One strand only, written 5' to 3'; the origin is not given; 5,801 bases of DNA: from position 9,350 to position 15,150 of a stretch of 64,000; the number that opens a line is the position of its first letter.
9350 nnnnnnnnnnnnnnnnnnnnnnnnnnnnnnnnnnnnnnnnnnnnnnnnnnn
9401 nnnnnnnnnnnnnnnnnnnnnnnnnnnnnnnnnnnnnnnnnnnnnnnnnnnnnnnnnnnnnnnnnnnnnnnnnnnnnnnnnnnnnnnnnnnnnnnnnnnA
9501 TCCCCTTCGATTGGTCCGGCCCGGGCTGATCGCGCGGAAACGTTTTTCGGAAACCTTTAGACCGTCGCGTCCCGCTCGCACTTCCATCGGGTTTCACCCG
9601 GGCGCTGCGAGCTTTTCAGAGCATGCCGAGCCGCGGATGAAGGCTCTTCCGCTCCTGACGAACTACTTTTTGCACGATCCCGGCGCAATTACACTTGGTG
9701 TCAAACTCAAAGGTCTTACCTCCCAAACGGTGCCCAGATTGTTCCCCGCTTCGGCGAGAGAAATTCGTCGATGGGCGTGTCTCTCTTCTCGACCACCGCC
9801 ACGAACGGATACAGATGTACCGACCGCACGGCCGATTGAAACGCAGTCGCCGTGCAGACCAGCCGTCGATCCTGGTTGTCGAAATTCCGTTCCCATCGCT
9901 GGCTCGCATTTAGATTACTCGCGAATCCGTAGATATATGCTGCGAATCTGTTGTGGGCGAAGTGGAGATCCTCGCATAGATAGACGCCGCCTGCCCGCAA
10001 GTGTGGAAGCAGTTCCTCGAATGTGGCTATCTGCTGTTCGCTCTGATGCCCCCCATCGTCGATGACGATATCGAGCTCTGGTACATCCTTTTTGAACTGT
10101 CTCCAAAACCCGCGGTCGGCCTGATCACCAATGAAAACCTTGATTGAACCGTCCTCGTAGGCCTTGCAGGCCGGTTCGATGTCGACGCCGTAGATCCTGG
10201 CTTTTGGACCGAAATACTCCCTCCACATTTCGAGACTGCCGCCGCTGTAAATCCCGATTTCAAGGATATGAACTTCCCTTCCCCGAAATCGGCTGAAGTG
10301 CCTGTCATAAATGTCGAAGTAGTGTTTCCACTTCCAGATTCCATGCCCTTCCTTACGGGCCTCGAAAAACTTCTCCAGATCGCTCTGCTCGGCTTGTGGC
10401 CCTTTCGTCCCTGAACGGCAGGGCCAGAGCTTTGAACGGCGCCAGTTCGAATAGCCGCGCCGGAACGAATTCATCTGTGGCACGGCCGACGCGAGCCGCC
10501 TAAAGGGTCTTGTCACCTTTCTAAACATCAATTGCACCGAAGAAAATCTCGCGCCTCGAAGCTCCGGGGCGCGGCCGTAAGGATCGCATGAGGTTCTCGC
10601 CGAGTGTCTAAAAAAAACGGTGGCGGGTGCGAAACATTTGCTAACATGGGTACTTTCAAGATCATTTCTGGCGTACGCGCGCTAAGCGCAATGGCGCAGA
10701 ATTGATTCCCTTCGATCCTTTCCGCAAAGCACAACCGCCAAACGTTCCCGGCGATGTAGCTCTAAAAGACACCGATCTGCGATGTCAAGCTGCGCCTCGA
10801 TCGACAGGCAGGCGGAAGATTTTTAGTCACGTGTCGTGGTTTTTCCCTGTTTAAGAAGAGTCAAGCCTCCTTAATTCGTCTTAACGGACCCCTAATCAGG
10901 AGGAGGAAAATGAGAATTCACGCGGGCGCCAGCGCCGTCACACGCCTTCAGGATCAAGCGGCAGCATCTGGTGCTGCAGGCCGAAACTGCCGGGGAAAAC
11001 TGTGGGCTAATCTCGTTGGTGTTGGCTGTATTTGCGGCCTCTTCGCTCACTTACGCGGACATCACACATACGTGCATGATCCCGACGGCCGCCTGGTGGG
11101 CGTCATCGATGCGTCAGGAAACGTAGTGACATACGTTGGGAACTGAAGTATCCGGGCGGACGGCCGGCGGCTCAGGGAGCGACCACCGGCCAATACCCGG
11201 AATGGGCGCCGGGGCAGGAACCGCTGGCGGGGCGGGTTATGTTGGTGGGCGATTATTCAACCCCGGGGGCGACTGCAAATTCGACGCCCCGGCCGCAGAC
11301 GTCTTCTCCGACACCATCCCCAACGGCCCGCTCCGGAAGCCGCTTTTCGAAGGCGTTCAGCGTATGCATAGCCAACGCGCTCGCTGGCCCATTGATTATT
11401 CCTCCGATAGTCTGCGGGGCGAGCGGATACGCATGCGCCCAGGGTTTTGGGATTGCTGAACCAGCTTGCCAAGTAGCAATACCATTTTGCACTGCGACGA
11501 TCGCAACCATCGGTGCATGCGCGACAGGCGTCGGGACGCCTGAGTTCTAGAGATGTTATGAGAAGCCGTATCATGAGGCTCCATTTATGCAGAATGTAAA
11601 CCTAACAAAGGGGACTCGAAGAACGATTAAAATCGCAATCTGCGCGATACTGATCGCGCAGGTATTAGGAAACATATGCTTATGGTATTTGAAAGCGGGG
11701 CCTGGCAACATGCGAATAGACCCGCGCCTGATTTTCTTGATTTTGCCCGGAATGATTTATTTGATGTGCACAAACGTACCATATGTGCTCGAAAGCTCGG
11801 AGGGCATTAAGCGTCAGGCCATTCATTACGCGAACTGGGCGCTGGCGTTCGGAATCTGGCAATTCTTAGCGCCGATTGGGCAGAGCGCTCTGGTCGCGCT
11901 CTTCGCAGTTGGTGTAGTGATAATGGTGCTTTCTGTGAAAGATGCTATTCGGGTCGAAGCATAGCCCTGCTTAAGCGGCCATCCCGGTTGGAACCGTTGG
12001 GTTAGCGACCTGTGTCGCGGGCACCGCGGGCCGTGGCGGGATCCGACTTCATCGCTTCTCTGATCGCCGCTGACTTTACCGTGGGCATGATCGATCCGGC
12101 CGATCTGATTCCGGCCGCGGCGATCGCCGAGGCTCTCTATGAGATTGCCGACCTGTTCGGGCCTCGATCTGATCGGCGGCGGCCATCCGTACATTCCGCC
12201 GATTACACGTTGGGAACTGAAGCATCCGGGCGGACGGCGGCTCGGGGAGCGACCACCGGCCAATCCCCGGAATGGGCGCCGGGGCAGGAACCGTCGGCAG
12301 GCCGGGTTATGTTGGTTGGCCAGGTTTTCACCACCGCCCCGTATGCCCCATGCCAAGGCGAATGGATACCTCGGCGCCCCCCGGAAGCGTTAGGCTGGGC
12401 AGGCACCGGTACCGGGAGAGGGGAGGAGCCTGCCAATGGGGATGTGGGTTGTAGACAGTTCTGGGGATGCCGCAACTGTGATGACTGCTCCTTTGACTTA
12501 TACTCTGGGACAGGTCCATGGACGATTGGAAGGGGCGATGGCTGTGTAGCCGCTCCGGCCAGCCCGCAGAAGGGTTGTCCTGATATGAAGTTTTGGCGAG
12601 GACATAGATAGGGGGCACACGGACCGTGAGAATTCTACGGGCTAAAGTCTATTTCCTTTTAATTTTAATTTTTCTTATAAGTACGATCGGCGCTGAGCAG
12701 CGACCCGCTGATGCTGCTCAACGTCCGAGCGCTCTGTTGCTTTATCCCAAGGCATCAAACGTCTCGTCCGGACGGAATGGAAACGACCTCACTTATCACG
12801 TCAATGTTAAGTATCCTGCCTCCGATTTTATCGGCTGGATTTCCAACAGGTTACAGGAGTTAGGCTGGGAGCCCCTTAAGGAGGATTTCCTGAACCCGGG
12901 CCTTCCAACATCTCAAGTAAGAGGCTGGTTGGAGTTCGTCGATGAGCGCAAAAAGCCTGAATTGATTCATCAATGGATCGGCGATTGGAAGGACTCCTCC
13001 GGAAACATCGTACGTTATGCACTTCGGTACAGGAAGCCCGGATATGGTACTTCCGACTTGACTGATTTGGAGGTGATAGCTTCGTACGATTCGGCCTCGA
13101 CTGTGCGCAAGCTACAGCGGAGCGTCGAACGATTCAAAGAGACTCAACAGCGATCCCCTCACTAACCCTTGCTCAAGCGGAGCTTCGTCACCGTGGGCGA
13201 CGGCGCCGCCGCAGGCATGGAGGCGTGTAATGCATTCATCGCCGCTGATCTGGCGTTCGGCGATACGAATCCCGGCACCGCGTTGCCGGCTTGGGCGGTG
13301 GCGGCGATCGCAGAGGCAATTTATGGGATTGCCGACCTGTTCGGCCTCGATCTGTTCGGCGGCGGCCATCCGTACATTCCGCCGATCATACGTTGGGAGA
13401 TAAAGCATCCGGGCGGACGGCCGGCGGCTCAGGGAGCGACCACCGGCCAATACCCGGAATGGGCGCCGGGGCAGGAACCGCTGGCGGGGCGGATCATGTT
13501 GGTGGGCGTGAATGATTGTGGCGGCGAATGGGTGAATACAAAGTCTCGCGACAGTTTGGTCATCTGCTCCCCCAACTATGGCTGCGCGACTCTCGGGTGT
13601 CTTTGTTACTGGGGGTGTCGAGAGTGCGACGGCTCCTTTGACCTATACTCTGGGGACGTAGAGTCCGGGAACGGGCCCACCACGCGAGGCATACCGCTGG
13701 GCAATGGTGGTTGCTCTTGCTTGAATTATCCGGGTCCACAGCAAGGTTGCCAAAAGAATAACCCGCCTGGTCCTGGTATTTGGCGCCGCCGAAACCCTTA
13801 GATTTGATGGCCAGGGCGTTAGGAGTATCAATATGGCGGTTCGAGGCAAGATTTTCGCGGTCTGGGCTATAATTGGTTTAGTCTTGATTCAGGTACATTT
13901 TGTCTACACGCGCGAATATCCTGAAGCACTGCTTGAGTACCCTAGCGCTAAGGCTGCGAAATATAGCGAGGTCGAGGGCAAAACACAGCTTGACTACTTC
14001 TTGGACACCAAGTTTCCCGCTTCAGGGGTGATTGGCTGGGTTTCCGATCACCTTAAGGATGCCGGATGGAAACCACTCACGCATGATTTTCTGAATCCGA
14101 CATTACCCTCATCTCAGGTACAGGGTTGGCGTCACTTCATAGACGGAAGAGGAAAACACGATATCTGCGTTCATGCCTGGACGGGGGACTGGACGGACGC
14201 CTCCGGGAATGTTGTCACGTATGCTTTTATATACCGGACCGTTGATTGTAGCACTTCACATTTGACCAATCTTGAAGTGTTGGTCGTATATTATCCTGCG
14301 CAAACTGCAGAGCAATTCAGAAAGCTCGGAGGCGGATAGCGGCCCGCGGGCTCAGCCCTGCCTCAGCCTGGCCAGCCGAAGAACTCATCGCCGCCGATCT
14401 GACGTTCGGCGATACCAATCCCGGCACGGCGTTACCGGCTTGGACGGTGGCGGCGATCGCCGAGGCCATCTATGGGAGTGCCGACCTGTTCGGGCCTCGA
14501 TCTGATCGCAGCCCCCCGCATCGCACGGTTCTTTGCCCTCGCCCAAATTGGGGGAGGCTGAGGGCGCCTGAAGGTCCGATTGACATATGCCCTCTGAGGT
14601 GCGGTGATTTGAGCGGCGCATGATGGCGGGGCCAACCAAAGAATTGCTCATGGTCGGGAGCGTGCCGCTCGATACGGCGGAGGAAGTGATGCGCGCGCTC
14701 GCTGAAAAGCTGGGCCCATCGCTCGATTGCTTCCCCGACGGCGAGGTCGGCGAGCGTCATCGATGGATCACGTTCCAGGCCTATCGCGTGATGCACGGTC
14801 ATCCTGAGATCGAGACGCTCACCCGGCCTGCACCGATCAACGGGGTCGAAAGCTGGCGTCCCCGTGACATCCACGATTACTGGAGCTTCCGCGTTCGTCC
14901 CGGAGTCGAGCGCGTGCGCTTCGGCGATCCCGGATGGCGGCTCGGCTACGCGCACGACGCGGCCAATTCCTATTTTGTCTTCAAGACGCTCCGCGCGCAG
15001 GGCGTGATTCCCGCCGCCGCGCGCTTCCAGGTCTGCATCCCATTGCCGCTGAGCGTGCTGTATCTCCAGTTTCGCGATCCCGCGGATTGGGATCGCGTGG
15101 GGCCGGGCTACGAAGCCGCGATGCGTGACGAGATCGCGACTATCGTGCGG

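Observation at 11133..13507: Near-identical ~115-nt nucleotide block shared by three coding modules - candidate recombination handle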

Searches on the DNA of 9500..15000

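Call 57: search_rna_families(source=window, start=9500, end=15000, threshold=evalue, max_evalue=1)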
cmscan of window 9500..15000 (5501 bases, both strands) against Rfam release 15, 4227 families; matches with E-value up to 1: 0.
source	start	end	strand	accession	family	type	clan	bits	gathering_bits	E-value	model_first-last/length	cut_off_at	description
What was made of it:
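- There is no Rfam match at E <= 1 (call 57).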

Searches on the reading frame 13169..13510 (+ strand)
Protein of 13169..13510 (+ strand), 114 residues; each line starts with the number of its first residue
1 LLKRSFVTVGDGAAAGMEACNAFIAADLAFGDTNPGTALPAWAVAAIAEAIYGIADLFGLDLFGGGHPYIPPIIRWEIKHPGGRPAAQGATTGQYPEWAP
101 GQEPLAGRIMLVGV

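Call 32: search_protein_representatives(alignment_id=A2)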
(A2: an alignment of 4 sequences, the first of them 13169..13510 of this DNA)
Query: 4 sequences, 223 profile positions. Proteins with E-value up to 0.001 (for the whole library): 1718; up to 1e-10: 29; up to 1e-30: 3. The best 150 are listed.
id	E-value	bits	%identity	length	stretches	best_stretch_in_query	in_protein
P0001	6.2e-61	222.5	-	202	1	102-208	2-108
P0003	4.0e-41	157.7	-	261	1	58-213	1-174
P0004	7.5e-33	130.7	-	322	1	1-198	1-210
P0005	4.6e-26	108.5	-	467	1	5-199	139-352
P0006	5.1e-26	108.3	-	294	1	9-208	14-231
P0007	9.3e-26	107.5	-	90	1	7-86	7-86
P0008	9.9e-25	104.1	-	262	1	5-133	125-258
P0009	1.4e-24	103.6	-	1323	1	6-214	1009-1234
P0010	5.4e-20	88.6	-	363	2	7-86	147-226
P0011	3.8e-19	85.9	-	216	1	8-159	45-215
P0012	1.7e-16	77.2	-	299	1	22-198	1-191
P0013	2.9e-15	73.2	-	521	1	6-167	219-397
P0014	6.3e-15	72.1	-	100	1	1-46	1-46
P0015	1.1e-14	71.3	-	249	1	10-165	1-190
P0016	1.3e-14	71.0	-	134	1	8-71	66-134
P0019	2.0e-14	70.5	-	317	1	25-198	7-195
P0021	5.9e-14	68.9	-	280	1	8-166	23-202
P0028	2.9e-11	60.1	-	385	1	5-171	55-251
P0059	5.3e-09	52.7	-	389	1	8-203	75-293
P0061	5.7e-09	52.6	-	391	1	6-158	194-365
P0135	1.1e-07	48.3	-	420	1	8-176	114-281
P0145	1.4e-07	48.1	-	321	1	11-156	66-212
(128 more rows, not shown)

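Call 37: search_protein_families(library=pfam, max_evalue=0.01, proteins=[P0009, P0005, P0019, P0059, P0012, P0004, P0013])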
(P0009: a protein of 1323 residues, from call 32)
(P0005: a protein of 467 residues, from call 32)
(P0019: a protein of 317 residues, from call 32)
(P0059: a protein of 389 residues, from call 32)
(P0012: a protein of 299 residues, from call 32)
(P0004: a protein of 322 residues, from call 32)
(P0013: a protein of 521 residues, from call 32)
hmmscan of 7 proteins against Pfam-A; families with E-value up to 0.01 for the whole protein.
P0009 (1323 aa): 2 families
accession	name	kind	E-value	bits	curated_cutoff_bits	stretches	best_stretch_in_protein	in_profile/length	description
PF05593.20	RHS_repeat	-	2.3e-21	76.1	22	5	498-535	1-38/38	RHS Repeat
PF20148.4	DUF6531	-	7.4e-10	39.5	24.1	1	58-130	5-72/74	Domain of unknown function (DUF6531)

P0005 (467 aa): 3 families
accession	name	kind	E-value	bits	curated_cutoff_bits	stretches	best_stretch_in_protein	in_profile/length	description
PF08398.15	Phospholip_A2_4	-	2.1e-06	28.4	23.9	1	377-412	2-38/80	Phospholipase A2-like domain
PF05826.17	Phospholip_A2_2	-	2.1e-05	25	22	1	380-445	2-72/97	Phospholipase A2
PF05593.20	RHS_repeat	-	8e-05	23.4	22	1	159-181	13-33/38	RHS Repeat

P0019 (317 aa): 2 families
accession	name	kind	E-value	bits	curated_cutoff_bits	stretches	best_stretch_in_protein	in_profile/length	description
PF00068.24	Phospholip_A2_1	-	1.7e-05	25.7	32.1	1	229-263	18-52/110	Phospholipase A2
PF08398.15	Phospholip_A2_4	-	0.0038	17.9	23.9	1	233-262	7-38/80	Phospholipase A2-like domain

P0059 (389 aa): 3 families
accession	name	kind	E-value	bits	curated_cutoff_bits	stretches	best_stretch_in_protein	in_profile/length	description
PF08398.15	Phospholip_A2_4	-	6.3e-07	30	23.9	1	297-332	3-39/80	Phospholipase A2-like domain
PF05826.17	Phospholip_A2_2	-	2.2e-05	24.9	22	1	299-331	2-38/97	Phospholipase A2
PF05593.20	RHS_repeat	-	0.00019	22.2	22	0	12-28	19-35/38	RHS Repeat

P0012 (299 aa): 0 families

P0004 (322 aa): 0 families

P0013 (521 aa): 0 families

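Call 38: search_protein_families(library=ncbifam, max_evalue=0.01, proteins=[P0009, P0005, P0013, P0019, P0004])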
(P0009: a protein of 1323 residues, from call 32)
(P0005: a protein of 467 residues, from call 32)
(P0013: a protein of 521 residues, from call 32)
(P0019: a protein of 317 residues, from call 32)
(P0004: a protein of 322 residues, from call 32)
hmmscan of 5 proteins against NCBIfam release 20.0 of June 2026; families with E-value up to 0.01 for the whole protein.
P0009 (1323 aa): 3 families
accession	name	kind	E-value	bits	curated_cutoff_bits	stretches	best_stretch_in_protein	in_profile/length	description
TIGR01643.1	YD_repeat_2x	repeat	1.1e-21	76.3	15.8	2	498-538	1-41/42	YD repeat-containing protein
NF041261.1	RHS_core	equivalog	2e-11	42.5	2000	1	419-920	448-922/1261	RHS element core protein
TIGR03696.1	Rhs_assc_core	domain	0.00022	21.7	32.5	1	1040-1093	1-54/76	RHS repeat-associated core domain-containing protein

P0005 (467 aa): 0 families

P0013 (521 aa): 1 family
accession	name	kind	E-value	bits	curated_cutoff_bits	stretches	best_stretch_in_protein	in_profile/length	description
TIGR01643.1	YD_repeat_2x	repeat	0.0059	17.1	15.8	0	244-255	15-26/42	YD repeat-containing protein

P0019 (317 aa): 1 family
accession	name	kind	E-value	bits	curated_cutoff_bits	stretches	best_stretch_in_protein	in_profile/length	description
TIGR03696.1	Rhs_assc_core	domain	2.6e-06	27.8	32.5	1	18-61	1-44/76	RHS repeat-associated core domain-containing protein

P0004 (322 aa): 0 families
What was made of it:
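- P0009 is a 1323-aa protein with DUF6531, RHS repeats (E 2e-21) and a partial Rhs_assc_core match (calls 37, 38). The Rhs_assc_core match in relatives is partial and below cutoff (call 38).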

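Call 39: find_encoding_contigs(protein=P0009, flank=10000, max_places=4)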
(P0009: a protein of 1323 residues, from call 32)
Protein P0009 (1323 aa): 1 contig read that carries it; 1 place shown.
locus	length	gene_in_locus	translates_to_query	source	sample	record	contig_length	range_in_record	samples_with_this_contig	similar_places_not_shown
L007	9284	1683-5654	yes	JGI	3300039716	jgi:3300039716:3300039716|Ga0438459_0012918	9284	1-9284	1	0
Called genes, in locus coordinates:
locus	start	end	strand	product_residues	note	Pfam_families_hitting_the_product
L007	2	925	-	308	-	?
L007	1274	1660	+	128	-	PF25023:TEN_YD-shell (weak), PF05593:RHS_repeat, PF01833:TIG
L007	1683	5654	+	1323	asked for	PF20148:DUF6531, PF25023:TEN_YD-shell, PF05593:RHS_repeat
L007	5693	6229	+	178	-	-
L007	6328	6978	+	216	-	-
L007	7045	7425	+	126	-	-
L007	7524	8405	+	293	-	-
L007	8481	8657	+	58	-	-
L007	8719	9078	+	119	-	-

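Call 70: search_protein_families(library=pfam, max_evalue=1, proteins=[P0135, P0015, P0021, P0028, L007:6328-6975:+, L007:7524-8402:+, L007:5693-6226:+, L007:7045-7422:+, P0145, P0061])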
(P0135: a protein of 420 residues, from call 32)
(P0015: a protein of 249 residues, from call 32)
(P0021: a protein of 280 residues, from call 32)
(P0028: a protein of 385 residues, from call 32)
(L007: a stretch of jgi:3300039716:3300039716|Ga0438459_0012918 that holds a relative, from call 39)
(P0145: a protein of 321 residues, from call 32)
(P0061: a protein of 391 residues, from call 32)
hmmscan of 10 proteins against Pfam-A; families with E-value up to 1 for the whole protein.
P0135 (420 aa): 2 families
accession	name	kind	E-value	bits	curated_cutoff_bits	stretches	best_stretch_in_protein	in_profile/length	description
PF24422.1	DUF7552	-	0.052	14.2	27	0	359-378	17-36/76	Domain of unknown function (DUF7552)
PF05593.20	RHS_repeat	-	0.1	13.5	22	1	133-150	14-31/38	RHS Repeat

P0015 (249 aa): 1 family
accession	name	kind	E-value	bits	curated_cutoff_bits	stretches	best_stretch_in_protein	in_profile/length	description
PF05593.20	RHS_repeat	-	0.077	13.9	22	1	16-34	12-30/38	RHS Repeat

P0021 (280 aa): 0 families

P0028 (385 aa): 1 family
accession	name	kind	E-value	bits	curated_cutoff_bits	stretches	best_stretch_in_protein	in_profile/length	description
PF07699.19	Ephrin_rec_like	-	0.16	12.2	23.1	1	329-348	7-26/48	Tyrosine-protein kinase ephrin type A/B receptor-like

L007:6328-6975:+ (216 aa): 7 families
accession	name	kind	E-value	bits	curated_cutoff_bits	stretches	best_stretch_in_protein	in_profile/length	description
PF05433.20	Rick_17kDa_Anti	-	0.00075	19.8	24.2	1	24-61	5-43/43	Glycine zipper 2TM domain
PF13488.11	Gly-zipper_Omp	-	0.0043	17.4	25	1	25-61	2-35/46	Glycine zipper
PF13436.11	Gly-zipper_OmpA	-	0.027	14.7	27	1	20-63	2-42/44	Glycine-zipper domain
PF13441.11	Gly-zipper_YMGG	-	0.052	13.7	28.9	1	23-61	4-39/45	YMGG-like Gly-zipper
PF11981.13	DUF3482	-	0.13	12.1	29.2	1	22-66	151-194/293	Domain of unknown function (DUF3482)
PF20721.2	C19orf12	-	0.14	12.4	30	1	29-64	46-79/163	C19orf12-like protein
PF05818.17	TraT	-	0.86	9.8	31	0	24-65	86-127/214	Enterobacterial TraT complement resistance protein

L007:7524-8402:+ (293 aa): 0 families

L007:5693-6226:+ (178 aa): 0 families

L007:7045-7422:+ (126 aa): 3 families
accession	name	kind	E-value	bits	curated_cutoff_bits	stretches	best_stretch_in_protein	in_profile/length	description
PF13198.11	DUF4014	-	0.06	14.2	23.2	1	50-88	17-53/72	Protein of unknown function (DUF4014)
PF06596.16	PsbX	-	0.086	13.3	25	1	101-123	15-36/38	Photosystem II reaction centre X protein (PsbX)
PF25667.1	ASFV_P17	-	0.24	11.9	27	1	12-38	37-63/117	African swine fever virus minor capsid protein p17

P0145 (321 aa): 0 families

P0061 (391 aa): 1 family
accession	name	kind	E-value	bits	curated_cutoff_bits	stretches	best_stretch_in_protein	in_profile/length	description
PF20148.4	DUF6531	-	0.005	17.6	24.1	1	64-89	6-31/74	Domain of unknown function (DUF6531)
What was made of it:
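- Closest known: Pre-toxin. Different: The only hit is a sub-threshold glycine-zipper 2TM match for the helical part in L007 orphan 1 (E 7.5e-4, below cutoff; call 70).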

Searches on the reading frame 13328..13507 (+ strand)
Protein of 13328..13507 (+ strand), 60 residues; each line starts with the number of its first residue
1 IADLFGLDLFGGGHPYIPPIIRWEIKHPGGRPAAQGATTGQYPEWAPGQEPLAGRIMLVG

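Call 25: find_related_loci(query=A3, collection=genome_contigs, flank=10000)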
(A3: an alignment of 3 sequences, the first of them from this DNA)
Query A3 (60 aa) in genome_contigs; peptide patterns used: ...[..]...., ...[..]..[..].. (x = any residue, [..] = any of these).
72 stretches matched a pattern, but none encodes a relative of the query by tblastn (E <= 1e-3).
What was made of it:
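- Tried and rejected: The genome_contigs scan with the module motif confirmed no hit (call 25).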

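Call 27: find_related_loci(query=A3, collection=metagenome_contigs, flank=10000)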
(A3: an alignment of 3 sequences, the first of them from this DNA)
Query A3 (60 aa) in metagenome_contigs; peptide patterns used: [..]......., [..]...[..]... (x = any residue, [..] = any of these).
49 stretches matched a pattern; 4 encode a relative of the query (tblastn E <= 1e-3); 4 distinct loci.
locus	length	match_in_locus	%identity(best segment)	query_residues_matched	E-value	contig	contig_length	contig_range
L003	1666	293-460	57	1-58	6e-20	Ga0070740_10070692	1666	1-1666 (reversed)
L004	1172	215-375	84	6-60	8e-22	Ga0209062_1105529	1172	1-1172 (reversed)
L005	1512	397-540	52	1-50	1e-13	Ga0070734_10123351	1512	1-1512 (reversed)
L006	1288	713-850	48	7-52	1e-13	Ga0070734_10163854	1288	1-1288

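Call 37: search_protein_families(library=pfam, max_evalue=0.01, proteins=[L003:20-787:+, L005:28-852:+])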
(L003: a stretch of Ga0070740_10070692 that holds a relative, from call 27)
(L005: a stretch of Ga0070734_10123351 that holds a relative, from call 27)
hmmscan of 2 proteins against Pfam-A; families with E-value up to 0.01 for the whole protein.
L003:20-787:+ (256 aa): 1 family
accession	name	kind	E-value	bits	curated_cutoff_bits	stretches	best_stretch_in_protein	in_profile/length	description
PF06725.17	3D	-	9.3e-10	39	23.8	1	197-249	2-65/72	3D domain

L005:28-852:+ (275 aa): 0 families

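Call 38: search_protein_families(library=ncbifam, max_evalue=0.01, proteins=[L005:28-852:+])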
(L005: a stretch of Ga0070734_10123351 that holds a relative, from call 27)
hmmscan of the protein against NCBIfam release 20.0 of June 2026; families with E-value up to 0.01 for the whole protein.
L005:28-852:+ (275 aa): 0 families
